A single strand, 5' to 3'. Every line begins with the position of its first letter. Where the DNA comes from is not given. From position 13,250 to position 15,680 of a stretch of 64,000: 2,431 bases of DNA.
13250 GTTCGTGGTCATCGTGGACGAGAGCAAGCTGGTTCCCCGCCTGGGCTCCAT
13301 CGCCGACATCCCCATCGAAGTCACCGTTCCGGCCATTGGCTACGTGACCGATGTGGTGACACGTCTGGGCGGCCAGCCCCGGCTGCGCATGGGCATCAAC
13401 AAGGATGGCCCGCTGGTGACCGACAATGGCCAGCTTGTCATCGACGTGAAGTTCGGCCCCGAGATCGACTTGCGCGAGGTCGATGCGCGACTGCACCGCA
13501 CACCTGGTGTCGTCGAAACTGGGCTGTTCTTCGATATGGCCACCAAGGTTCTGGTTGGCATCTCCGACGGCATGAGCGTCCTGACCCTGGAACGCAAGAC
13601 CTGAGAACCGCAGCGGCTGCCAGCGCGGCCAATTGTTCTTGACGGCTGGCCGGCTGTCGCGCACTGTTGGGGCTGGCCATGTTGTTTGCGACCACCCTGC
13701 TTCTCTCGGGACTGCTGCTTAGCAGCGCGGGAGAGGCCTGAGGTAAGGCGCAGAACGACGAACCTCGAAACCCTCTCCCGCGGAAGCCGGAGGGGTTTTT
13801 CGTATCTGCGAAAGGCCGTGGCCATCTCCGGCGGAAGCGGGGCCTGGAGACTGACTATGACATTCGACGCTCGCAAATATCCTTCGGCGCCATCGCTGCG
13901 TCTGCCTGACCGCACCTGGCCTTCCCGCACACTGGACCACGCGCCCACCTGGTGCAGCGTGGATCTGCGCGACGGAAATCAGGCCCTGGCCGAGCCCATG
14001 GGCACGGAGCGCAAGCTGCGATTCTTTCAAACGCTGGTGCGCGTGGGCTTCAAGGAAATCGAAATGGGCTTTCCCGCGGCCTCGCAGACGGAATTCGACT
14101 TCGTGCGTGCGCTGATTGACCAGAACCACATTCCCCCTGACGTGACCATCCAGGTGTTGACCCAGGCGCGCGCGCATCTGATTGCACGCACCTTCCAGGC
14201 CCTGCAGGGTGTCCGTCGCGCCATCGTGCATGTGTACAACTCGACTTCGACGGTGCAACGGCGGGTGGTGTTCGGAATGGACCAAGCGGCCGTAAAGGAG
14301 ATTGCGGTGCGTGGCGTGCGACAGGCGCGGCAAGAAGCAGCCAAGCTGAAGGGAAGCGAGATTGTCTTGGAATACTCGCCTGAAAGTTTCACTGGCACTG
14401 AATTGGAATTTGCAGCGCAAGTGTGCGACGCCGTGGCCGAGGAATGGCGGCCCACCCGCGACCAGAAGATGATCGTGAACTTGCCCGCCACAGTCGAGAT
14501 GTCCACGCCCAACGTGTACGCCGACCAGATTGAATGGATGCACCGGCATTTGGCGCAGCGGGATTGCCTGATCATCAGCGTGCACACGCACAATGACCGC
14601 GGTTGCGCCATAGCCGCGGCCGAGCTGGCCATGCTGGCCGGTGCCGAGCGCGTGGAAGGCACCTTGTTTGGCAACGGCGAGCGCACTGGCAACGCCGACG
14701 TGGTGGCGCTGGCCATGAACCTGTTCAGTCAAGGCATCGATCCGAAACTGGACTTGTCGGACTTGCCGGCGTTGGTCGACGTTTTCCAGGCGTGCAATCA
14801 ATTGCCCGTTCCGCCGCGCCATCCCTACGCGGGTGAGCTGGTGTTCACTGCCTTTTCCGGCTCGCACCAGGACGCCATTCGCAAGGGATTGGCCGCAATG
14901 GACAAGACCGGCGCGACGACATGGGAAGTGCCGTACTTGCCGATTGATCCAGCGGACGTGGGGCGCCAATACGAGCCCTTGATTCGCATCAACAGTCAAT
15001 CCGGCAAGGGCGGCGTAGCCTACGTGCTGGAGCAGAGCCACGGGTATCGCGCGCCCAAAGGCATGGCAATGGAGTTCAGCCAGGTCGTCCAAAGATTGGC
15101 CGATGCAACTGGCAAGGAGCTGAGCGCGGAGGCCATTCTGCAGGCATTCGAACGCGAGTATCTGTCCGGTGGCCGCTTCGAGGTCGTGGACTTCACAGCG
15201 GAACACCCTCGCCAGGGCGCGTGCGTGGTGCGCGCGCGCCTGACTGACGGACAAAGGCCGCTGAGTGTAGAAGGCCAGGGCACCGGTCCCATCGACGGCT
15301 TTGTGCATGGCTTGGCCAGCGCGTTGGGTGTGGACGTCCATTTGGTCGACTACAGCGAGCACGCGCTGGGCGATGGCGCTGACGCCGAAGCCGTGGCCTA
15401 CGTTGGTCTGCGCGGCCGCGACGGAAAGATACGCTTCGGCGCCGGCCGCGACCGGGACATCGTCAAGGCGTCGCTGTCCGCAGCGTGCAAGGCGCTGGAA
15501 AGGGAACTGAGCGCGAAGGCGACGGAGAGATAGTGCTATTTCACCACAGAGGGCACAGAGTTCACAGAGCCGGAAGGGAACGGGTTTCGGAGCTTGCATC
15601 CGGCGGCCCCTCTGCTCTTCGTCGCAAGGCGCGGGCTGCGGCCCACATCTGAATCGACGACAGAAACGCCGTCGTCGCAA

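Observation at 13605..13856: Candidate leucine attenuator upstream of leuA: Leu-rich leader ORF plus intrinsic terminator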

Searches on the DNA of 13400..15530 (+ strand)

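Call 3: search_rna_families(source=window, start=13400, end=14100, threshold=evalue, max_evalue=10, show_alignments=3)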
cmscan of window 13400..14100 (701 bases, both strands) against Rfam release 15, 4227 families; matches with E-value up to 10: 1.
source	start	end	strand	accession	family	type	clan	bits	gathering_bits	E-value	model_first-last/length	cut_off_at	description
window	13750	13805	-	RF02455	Virus_CITE_1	Cis-reg;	-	14.9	80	5.4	1-93/93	no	Dianthovirus RNA2 cap-independent translation element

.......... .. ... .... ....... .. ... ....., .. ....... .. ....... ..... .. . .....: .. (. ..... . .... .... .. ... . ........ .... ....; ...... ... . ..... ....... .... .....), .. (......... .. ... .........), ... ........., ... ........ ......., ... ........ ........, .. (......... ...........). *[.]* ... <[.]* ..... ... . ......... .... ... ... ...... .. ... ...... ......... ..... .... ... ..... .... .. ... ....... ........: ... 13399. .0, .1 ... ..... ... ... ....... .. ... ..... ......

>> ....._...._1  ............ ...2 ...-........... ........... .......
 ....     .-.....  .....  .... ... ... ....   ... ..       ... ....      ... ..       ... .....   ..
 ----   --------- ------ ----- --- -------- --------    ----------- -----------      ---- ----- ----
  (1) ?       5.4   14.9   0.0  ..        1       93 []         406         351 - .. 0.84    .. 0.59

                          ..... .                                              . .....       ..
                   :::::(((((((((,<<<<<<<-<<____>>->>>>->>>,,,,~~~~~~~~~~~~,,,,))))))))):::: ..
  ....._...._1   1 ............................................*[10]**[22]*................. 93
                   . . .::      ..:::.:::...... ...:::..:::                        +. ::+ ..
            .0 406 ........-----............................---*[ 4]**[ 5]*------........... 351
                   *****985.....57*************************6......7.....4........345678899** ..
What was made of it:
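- On Rfam Leu_leader (RF00512, enterobacterial leuL): cmscan of 13400-14100 at E<=10 gave only one spurious viral hit on the minus strand (call 3).
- On T-box leader / known riboswitch classes: No such hit was found (call 3).
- Closest known: Enterobacterial leu operon leader. Different: There is no sequence or covariance-model similarity; Rfam gave no hit even at E<=10 (call 3).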

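Call 44: search_rna_families(sources=[L061, L065, L077, L008, L035, L005], threshold=gathering)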
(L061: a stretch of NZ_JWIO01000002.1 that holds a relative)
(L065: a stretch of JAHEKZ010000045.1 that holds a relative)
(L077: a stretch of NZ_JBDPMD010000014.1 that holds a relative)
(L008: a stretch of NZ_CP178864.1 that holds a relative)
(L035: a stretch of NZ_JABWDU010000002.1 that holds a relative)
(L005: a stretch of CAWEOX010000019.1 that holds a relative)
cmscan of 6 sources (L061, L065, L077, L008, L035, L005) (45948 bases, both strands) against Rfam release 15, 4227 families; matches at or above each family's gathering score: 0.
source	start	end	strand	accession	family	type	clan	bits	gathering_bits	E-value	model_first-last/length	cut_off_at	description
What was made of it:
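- Tried and rejected: Rfam found nothing, either in the window region (call 3) or in actinobacterial, alpha- and beta-proteobacterial leuA loci (call 44).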

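Call 57: build_rna_model(alignment_id=A2, structure=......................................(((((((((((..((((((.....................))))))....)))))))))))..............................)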
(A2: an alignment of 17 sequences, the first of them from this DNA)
Model R1 built from alignment A2 (17 sequences, 129 columns); structure: as given.
model positions 116; base pairs 17; branch points 0; effective number of sequences 2.27; information 0.59 bits per position. Calibrated on 0.2 Mb of random sequence (short: E-values are rough).
structure used (alignment columns):
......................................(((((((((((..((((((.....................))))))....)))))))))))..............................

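Call 58: search_with_rna_model(model_id=R1, sources=[window, L001, L002, L003, L004, L005, L006, L007, L008, L009, L010, L011, L012, L013, L014, L015, L016, L017, L018, L019, L020, L021, L022, L023, L024, L025, L026, L027, L028, L029, L030, L031, L032, L033, L034, L035, L036, L037, L038, L039, L040, L041, L042, L043, L044, L045, L046, L047, L048, L049, L050, L051, L052, L053, L054, L055, L056, L057, L058, L059, L060, L061, L062, L063, L064, L065, L066, L067, L068, L069, L070, L071, L072, L073, L074, L075, L076, L077, L078, L079, L080], max_evalue=10, show_alignments=6)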
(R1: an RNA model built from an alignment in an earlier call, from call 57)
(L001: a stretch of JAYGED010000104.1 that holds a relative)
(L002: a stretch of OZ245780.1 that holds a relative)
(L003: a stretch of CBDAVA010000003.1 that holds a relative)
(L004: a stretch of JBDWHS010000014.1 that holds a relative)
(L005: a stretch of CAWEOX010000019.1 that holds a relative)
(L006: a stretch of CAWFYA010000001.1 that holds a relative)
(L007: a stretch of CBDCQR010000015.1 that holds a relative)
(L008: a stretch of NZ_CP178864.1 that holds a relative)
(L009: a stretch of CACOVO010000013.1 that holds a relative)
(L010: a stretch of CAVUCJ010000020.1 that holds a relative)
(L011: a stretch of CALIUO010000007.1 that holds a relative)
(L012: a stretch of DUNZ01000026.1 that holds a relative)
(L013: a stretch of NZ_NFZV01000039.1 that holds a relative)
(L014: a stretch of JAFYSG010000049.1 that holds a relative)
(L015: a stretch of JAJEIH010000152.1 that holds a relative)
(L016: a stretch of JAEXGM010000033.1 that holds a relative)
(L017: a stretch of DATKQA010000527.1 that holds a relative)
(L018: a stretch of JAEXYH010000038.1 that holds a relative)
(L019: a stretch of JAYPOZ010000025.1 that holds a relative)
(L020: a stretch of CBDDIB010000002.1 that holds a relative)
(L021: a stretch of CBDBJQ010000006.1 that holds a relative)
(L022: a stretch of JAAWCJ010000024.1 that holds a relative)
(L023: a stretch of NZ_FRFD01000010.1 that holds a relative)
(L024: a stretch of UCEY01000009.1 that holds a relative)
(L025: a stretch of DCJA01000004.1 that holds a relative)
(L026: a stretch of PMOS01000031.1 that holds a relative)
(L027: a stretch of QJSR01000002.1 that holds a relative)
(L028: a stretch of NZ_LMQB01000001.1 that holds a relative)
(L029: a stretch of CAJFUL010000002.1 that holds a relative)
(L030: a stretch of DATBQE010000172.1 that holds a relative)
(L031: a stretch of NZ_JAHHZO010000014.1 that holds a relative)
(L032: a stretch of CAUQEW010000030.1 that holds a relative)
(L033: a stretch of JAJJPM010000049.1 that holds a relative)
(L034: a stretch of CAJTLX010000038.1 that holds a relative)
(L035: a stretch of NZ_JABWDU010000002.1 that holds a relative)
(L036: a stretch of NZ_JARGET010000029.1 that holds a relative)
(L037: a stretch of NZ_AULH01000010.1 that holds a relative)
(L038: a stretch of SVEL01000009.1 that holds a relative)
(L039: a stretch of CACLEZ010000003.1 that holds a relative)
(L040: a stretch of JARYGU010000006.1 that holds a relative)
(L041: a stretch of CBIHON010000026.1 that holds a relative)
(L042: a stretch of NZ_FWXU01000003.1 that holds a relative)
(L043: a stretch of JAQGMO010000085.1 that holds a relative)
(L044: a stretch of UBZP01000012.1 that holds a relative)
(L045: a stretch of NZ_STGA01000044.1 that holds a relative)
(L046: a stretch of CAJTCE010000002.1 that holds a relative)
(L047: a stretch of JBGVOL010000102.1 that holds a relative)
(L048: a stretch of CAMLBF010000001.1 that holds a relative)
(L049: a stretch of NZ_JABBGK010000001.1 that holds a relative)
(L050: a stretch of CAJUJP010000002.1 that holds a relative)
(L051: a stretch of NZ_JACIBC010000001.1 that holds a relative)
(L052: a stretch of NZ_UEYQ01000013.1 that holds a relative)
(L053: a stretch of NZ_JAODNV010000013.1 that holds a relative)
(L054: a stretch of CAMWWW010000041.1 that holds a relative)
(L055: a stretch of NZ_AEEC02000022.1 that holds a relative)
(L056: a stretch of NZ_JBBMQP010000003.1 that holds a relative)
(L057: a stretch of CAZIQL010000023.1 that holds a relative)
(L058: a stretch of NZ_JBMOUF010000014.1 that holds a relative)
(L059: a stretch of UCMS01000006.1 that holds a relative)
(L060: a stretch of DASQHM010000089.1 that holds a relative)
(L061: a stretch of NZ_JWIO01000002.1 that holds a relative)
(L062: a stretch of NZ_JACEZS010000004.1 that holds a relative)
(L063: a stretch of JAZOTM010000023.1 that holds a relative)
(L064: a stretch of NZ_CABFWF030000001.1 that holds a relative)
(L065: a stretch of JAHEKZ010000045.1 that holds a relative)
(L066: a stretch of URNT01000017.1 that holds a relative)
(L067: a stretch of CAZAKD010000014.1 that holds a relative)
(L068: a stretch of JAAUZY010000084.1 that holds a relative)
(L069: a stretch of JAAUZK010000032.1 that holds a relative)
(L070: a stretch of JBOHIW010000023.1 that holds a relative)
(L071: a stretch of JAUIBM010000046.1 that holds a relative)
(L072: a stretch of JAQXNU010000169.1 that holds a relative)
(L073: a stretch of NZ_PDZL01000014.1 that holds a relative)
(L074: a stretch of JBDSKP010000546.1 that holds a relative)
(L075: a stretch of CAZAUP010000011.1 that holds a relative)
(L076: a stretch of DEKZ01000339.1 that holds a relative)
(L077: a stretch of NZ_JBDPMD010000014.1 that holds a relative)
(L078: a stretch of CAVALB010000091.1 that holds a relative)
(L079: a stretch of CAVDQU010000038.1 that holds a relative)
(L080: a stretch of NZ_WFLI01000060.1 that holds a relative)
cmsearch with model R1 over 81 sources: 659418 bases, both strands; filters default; matches with E-value up to 10: 11.
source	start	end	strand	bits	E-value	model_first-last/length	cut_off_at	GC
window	13691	13805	+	129.9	4.1e-28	1-116/116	no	0.62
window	13761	13861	-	24.2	0.0039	1-116/116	no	0.62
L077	2779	2870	+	22.3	0.011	1-116/116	no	0.72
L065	2799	2893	+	21.6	0.016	1-116/116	no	0.69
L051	6625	6672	+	12.7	2.1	1-116/116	no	0.6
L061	2764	2850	+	12.2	2.7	1-116/116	no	0.68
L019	3842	3883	-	11.7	3.5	36-108/116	no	0.76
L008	2812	2874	+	11.6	3.7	1-116/116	no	0.73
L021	6248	6339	-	11.3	4.4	1-116/116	no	0.73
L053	56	109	-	10.9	5.6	36-100/116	no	0.67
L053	1778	1877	-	10.2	8.2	1-116/116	no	0.63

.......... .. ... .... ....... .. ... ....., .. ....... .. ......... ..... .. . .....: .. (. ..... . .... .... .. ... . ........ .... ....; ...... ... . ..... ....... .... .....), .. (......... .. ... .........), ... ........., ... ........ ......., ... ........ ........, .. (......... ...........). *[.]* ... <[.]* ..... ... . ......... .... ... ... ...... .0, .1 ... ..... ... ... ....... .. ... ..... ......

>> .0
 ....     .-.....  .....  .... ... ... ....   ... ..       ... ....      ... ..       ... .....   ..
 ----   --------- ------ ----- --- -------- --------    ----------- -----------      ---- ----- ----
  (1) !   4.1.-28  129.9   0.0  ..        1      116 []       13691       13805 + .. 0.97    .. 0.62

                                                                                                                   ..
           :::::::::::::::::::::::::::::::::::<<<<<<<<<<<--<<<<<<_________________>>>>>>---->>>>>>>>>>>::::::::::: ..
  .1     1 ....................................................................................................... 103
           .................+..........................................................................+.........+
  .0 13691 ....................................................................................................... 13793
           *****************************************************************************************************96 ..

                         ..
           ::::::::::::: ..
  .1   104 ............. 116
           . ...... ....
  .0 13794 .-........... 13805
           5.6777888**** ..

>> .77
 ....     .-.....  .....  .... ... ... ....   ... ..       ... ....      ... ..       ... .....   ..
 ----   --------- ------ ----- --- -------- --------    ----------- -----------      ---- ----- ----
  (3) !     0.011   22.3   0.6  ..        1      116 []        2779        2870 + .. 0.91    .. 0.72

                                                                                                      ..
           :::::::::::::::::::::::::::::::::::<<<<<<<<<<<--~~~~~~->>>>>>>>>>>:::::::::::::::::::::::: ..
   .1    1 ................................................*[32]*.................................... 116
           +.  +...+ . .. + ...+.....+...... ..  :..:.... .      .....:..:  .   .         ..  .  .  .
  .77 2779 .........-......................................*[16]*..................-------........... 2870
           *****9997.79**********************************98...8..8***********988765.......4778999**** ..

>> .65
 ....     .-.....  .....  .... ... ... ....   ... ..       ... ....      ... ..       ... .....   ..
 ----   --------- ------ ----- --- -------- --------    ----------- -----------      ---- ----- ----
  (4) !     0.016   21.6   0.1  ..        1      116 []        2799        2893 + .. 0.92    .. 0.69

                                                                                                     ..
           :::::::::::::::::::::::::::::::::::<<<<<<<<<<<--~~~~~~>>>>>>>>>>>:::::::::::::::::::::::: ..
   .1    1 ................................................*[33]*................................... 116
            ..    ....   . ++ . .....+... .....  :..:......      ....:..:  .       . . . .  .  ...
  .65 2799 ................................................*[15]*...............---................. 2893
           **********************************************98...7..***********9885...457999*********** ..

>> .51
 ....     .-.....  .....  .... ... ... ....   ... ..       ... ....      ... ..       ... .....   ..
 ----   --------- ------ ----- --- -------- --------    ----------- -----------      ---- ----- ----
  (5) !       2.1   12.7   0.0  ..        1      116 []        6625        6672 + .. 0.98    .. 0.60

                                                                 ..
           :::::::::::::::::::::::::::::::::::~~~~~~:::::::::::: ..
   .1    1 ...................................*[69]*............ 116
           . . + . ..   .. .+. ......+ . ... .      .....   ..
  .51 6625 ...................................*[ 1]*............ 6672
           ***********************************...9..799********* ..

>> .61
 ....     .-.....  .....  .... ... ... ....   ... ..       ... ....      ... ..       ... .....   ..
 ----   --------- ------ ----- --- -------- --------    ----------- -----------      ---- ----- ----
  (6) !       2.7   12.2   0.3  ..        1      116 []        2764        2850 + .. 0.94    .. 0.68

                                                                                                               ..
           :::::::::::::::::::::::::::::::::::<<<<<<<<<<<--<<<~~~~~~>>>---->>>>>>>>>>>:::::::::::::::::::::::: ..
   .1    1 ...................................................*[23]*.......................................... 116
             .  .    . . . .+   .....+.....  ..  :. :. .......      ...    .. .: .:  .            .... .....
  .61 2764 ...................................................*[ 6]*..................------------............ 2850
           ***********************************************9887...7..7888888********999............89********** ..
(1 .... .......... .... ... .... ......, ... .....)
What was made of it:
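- Closest known: Actinobacterial LEU element upstream of leuA. Same: Model R1 hits them at the correct position (call 58).
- The covariance model R1 gives weak hits on actinobacterial leuA leaders at the right place (L077 22.3 bits, L065 21.6 bits; call 58).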
